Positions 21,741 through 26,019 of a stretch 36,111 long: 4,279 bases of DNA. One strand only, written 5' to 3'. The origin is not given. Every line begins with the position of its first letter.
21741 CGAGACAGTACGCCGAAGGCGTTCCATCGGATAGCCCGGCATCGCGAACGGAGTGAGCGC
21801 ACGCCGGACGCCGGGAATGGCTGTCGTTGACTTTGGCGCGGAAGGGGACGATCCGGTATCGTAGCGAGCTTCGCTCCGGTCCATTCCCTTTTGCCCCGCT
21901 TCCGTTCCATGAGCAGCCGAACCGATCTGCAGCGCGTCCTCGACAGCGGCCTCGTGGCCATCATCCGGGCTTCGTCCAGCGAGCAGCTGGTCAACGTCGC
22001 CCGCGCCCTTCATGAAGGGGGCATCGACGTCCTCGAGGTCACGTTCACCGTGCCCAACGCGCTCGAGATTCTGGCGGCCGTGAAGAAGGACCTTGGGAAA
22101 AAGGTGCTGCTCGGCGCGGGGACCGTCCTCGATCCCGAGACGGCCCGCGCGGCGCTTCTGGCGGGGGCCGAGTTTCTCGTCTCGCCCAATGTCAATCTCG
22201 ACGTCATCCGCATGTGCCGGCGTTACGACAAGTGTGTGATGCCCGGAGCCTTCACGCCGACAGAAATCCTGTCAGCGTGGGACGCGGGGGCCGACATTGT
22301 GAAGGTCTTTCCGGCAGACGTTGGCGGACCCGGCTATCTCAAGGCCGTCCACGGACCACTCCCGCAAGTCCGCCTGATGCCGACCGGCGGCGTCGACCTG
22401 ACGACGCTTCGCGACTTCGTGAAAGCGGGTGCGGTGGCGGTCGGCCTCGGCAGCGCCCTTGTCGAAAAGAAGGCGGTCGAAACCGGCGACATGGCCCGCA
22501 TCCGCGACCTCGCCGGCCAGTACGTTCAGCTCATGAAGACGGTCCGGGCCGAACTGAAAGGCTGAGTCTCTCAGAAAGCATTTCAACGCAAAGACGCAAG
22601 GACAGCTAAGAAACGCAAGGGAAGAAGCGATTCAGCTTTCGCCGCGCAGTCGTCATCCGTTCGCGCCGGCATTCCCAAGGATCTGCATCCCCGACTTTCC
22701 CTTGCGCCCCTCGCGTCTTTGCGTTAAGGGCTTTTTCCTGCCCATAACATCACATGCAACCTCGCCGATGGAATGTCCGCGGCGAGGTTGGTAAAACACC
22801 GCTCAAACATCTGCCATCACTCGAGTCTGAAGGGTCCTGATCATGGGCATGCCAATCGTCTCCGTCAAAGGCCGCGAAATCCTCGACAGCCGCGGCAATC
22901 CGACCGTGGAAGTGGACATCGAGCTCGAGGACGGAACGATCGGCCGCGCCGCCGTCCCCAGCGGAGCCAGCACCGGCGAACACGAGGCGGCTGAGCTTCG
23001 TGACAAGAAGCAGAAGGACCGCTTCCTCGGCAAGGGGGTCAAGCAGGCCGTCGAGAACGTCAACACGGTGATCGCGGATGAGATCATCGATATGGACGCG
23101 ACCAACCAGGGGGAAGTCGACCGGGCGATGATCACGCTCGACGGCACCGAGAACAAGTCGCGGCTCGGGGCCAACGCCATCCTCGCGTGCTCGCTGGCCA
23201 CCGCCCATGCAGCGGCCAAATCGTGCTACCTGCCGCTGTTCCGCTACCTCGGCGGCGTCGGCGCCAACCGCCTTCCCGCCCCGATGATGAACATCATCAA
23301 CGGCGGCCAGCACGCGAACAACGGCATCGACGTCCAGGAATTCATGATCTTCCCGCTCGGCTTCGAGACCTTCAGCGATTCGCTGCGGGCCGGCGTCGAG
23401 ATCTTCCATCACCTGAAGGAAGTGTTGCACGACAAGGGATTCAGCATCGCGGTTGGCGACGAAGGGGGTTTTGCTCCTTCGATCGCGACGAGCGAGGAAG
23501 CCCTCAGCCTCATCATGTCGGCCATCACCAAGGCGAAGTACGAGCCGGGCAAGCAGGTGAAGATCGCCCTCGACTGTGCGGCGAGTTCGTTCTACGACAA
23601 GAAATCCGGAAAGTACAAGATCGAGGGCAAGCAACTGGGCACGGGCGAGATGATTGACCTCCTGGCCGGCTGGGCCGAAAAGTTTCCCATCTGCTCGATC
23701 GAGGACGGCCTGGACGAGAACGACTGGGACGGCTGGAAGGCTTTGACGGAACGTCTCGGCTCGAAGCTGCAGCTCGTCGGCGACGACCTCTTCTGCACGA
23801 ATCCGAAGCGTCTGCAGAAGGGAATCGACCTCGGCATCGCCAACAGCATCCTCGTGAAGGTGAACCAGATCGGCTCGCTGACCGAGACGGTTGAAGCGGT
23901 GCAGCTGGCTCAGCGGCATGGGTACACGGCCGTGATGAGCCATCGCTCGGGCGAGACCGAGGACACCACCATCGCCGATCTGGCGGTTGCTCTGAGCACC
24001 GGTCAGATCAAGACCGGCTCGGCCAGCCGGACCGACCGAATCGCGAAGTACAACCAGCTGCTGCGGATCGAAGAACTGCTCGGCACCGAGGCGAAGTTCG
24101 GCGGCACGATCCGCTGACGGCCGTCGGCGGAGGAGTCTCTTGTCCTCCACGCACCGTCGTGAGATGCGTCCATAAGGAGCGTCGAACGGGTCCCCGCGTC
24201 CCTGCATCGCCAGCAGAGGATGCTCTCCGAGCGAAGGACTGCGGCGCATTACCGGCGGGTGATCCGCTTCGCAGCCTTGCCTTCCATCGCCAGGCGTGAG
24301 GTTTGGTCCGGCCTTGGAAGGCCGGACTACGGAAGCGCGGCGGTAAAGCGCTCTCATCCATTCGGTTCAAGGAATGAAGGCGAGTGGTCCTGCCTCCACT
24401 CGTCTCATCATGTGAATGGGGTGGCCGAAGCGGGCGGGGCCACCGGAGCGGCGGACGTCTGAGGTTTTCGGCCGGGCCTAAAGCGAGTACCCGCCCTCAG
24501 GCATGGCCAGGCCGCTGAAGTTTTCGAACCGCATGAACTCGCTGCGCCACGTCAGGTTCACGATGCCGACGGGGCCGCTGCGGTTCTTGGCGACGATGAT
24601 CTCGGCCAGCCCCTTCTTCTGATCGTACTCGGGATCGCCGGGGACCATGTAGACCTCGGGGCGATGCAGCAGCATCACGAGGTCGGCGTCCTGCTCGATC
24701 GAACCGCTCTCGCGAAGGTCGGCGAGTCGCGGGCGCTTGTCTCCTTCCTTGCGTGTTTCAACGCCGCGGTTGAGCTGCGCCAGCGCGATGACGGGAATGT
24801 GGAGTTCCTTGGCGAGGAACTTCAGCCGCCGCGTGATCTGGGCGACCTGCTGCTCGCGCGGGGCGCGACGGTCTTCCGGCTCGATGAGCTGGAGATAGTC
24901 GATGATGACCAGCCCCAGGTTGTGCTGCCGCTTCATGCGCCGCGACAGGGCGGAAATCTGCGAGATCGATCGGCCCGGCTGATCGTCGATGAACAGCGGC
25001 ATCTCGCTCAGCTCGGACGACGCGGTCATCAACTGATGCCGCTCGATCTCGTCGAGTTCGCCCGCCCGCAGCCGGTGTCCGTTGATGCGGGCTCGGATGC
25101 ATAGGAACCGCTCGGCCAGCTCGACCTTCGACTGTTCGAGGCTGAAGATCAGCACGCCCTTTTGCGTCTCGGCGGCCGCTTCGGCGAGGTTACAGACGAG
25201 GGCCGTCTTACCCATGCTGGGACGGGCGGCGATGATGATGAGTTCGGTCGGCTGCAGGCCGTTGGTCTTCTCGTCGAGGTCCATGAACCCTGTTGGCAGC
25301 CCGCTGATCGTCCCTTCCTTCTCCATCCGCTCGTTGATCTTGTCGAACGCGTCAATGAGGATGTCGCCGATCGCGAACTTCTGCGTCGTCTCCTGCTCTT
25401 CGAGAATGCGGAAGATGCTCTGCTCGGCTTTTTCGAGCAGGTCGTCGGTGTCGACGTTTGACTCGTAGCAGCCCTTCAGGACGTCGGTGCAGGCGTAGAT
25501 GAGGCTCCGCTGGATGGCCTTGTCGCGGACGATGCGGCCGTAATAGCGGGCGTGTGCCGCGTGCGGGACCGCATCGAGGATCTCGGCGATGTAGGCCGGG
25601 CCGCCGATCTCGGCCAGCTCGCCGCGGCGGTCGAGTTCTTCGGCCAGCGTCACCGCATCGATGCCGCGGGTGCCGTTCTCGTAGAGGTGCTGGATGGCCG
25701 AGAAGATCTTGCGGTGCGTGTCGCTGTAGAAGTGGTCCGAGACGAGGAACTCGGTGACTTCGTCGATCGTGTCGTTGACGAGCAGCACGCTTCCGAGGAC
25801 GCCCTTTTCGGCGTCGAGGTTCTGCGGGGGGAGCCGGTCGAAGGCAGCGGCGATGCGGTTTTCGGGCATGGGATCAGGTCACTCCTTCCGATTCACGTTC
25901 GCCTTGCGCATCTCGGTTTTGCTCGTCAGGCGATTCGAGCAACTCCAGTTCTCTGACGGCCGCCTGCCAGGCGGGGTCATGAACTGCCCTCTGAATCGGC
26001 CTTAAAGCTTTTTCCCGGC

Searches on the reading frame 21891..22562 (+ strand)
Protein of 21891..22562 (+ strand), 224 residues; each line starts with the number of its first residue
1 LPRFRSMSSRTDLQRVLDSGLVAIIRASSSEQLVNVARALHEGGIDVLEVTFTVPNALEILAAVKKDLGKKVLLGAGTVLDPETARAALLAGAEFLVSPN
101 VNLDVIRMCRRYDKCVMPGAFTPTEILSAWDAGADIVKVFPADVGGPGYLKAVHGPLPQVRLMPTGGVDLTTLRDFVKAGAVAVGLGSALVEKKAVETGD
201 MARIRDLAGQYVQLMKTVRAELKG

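Call 46: search_protein_families(library=pfam, proteins=[window:21891-22562:+], max_evalue=0.0001)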
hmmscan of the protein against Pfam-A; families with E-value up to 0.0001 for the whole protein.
window:21891-22562:+ (224 aa): 1 family
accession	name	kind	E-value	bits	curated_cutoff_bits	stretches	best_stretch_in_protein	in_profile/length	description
PF01081.25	Aldolase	-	5.6e-47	160.2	27.8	1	19-206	8-195/196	KDPG and KHG aldolase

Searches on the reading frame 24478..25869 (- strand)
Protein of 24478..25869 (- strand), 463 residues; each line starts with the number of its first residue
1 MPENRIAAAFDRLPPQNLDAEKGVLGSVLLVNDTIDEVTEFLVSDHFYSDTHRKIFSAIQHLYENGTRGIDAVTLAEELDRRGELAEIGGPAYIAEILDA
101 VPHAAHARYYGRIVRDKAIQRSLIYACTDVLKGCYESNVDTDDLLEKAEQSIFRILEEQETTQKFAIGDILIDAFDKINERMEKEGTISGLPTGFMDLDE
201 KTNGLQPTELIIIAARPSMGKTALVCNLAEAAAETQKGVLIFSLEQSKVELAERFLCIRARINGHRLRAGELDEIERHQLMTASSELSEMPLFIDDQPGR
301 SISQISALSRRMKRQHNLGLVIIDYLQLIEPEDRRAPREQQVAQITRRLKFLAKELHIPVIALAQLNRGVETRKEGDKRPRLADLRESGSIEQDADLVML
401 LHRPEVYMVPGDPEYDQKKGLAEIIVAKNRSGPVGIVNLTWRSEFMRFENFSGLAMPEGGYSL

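Call 46: search_protein_families(library=pfam, proteins=[window:24478-25869:-], max_evalue=0.0001)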
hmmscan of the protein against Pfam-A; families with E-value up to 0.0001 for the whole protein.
window:24478-25869:- (463 aa): 3 families
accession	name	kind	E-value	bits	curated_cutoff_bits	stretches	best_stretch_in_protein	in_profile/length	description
PF03796.21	DnaB_C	-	2e-99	332.6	27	1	190-450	1-255/255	DnaB-like helicase C terminal domain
PF00772.26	DnaB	-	5e-33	113.7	23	1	14-116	2-103/103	DnaB-like helicase N terminal domain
PF13481.12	AAA_25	-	5.1e-13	49.5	27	1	207-365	32-189/195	AAA domain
